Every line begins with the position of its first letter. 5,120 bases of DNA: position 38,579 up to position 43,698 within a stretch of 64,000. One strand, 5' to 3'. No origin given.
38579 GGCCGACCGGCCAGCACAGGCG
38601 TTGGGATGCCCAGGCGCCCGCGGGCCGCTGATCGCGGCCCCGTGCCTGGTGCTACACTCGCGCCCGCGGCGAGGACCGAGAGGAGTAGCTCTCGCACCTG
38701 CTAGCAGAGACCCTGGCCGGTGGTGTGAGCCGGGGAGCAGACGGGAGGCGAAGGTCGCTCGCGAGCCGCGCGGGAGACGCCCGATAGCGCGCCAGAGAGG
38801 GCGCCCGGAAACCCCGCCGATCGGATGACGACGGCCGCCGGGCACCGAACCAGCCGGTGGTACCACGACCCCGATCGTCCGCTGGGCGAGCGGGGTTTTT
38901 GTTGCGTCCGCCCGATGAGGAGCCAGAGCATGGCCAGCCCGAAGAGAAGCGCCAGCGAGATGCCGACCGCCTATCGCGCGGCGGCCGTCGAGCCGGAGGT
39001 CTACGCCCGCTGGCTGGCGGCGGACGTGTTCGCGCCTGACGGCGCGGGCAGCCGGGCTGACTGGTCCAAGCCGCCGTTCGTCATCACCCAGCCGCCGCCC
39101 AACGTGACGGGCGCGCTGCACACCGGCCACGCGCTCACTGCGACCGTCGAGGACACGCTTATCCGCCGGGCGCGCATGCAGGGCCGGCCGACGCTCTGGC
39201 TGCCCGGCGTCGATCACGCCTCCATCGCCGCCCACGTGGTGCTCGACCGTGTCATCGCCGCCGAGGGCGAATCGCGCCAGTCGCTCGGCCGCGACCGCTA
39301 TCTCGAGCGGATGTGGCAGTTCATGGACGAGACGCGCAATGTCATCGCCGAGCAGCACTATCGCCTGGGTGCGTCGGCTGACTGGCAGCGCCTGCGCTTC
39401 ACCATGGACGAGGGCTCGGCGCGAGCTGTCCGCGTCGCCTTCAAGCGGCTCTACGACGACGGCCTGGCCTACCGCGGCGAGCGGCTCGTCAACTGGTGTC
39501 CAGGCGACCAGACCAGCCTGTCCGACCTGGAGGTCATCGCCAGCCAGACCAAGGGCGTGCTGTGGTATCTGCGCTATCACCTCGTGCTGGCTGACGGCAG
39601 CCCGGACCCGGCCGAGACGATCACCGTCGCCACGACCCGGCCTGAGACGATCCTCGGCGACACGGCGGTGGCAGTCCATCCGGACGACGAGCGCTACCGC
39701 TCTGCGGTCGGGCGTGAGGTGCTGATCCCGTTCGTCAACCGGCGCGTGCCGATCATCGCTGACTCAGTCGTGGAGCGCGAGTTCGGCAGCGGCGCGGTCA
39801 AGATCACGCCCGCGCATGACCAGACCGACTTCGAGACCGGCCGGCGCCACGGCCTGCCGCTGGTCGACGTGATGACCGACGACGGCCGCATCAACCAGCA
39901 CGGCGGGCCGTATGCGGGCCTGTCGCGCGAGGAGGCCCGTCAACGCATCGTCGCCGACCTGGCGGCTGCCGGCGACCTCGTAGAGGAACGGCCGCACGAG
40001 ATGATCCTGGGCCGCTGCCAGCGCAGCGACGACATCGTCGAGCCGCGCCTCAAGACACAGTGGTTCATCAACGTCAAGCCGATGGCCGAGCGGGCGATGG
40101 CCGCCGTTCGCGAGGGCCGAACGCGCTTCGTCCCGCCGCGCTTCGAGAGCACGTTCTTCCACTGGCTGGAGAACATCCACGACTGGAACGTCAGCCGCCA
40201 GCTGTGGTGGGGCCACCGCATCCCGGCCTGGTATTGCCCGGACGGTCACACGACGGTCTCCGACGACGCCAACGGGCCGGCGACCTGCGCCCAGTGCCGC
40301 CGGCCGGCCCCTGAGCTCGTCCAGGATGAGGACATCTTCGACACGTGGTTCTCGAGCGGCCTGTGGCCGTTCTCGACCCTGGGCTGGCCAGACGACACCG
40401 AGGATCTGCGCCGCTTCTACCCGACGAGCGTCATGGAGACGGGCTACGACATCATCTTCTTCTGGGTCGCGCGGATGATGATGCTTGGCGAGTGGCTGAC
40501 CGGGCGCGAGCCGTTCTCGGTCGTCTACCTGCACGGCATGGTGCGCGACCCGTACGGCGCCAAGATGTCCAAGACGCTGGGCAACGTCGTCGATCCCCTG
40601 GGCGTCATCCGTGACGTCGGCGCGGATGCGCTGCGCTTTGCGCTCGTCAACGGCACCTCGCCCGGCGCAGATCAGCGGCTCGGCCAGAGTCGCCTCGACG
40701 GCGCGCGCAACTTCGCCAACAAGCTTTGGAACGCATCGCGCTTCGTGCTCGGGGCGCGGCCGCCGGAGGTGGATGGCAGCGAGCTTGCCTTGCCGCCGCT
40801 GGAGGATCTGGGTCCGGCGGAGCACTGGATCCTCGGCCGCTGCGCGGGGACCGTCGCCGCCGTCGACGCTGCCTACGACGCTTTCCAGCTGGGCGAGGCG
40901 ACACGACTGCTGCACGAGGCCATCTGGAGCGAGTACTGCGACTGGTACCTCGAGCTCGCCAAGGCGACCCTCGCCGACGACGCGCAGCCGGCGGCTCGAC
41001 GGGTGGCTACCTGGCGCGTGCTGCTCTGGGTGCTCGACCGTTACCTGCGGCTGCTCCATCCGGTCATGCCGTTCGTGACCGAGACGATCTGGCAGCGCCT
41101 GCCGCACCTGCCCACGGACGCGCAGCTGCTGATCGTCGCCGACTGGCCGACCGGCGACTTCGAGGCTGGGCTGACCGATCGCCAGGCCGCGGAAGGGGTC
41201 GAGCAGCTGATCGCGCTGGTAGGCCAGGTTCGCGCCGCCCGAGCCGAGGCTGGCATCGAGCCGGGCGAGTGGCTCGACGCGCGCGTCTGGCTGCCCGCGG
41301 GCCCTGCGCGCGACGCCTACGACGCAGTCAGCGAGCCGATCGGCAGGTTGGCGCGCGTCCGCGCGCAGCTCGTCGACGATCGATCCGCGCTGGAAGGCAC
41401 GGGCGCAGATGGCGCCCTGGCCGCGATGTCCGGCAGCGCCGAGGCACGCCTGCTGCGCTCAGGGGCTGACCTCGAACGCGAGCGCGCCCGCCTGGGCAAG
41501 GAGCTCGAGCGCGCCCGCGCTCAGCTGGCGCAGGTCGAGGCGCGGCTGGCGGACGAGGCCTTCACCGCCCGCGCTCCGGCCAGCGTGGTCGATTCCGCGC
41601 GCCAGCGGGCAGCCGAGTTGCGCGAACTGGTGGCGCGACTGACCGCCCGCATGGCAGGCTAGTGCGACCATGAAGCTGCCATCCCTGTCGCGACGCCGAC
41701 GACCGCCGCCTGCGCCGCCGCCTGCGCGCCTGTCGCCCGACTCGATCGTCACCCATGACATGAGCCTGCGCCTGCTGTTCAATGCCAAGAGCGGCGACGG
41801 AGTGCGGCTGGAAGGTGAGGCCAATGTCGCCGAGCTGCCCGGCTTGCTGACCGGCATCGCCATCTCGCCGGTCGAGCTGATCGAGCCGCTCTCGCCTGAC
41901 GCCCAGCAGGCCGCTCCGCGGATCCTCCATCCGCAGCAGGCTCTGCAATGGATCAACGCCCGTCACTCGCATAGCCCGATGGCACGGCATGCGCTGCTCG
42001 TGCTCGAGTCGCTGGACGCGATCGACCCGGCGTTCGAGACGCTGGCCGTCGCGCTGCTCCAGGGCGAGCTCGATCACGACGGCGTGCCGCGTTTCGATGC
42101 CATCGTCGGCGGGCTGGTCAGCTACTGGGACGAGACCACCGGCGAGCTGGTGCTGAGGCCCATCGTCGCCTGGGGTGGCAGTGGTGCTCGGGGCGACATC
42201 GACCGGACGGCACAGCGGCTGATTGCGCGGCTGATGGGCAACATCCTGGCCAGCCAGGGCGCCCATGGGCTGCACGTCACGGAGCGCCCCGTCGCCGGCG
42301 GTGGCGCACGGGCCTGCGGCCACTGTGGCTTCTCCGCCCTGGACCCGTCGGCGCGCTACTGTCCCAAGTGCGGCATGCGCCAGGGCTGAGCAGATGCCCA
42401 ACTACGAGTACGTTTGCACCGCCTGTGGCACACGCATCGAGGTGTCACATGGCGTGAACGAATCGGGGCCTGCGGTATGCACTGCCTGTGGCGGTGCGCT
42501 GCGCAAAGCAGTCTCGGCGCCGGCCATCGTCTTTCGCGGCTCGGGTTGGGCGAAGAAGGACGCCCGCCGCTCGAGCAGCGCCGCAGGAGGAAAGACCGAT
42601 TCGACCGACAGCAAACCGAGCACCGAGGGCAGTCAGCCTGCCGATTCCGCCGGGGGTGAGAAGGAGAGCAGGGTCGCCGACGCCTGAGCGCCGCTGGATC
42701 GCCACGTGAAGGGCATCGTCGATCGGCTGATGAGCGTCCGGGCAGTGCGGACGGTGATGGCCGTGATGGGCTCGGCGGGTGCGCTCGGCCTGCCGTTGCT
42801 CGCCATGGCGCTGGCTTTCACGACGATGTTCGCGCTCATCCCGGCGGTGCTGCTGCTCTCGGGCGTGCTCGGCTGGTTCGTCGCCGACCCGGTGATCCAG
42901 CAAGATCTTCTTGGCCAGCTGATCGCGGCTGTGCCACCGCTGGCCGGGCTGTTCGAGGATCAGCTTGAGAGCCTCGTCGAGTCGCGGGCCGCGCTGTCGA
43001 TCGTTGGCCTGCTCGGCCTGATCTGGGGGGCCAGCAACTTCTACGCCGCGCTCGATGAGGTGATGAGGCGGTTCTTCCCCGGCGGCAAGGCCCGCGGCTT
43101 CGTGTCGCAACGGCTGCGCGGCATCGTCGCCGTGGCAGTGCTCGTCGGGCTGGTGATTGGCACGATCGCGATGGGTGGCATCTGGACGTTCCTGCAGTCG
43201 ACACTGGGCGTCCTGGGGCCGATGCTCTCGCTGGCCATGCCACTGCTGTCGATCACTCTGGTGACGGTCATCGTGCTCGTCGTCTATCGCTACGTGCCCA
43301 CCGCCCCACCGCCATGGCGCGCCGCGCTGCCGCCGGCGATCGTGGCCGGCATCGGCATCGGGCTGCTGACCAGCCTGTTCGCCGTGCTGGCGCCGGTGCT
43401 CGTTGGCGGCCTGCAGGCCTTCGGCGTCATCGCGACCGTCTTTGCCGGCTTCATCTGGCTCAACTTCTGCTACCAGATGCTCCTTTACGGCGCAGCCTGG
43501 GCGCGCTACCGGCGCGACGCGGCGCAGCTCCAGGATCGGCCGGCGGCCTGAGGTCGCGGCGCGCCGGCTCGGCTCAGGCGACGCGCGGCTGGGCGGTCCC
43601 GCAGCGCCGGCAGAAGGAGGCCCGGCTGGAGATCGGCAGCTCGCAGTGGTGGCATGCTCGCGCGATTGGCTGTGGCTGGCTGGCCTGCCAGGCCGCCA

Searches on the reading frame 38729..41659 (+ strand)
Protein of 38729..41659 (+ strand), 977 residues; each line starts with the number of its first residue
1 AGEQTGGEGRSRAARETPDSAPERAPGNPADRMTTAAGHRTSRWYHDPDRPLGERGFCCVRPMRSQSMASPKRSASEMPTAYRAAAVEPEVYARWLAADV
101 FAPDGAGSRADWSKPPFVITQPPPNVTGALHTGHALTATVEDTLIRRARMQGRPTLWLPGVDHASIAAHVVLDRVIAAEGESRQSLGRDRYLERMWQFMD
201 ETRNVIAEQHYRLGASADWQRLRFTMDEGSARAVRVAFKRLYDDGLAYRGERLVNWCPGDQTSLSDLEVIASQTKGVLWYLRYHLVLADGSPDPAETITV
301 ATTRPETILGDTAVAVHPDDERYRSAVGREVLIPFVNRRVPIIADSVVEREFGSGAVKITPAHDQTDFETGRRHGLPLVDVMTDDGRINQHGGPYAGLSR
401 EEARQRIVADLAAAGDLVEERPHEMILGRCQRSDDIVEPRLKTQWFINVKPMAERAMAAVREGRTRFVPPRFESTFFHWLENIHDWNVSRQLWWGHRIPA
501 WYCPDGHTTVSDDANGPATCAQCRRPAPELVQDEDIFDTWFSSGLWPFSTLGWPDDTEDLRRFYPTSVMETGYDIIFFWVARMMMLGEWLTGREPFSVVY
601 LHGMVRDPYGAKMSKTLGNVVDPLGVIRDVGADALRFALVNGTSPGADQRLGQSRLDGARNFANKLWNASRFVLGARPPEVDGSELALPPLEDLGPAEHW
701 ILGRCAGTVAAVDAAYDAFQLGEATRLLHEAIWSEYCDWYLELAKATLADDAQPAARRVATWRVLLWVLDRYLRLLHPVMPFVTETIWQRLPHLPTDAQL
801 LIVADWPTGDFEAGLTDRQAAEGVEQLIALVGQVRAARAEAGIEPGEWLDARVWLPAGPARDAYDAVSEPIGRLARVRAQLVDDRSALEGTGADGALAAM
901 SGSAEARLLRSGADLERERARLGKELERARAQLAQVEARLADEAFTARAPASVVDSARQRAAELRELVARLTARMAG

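Call 47: search_protein_families(library=pfam, proteins=[window:38729-41659:+], max_evalue=0.00001)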
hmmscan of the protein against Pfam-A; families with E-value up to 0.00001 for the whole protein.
window:38729-41659:+ (977 aa): 5 families
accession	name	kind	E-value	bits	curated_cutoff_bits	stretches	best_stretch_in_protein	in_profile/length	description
PF00133.28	tRNA-synt_1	-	3e-126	422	22.7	1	91-650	2-412/414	tRNA synthetases class I (I, L, M and V)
PF08264.19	Anticodon_1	-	5.8e-31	107.8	25.1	1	699-849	2-144/148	Anticodon-binding domain of tRNA ligase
PF09334.17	tRNA-synt_1g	-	1.7e-14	53.8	20.1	0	421-499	160-238/391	tRNA synthetases class I (M)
PF10458.14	Val_tRNA-synt_C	-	4.4e-14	52.9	25.9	1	914-975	1-62/66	Valyl tRNA synthetase tRNA binding arm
PF13603.12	tRNA-synt_1_2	-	1.7e-09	37.9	25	1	327-385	85-143/185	Leucyl-tRNA synthetase, editing domain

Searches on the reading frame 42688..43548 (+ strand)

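Call 47: search_protein_families(library=pfam, proteins=[window:42688-43548:+], max_evalue=0.00001)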
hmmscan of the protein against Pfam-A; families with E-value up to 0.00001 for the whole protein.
window:42688-43548:+ (287 aa): 1 family
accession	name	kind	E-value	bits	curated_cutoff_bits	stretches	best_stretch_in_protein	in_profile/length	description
PF03631.20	Virul_fac_BrkB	-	9.3e-39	134.1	33.7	1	35-273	5-253/259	Virulence factor BrkB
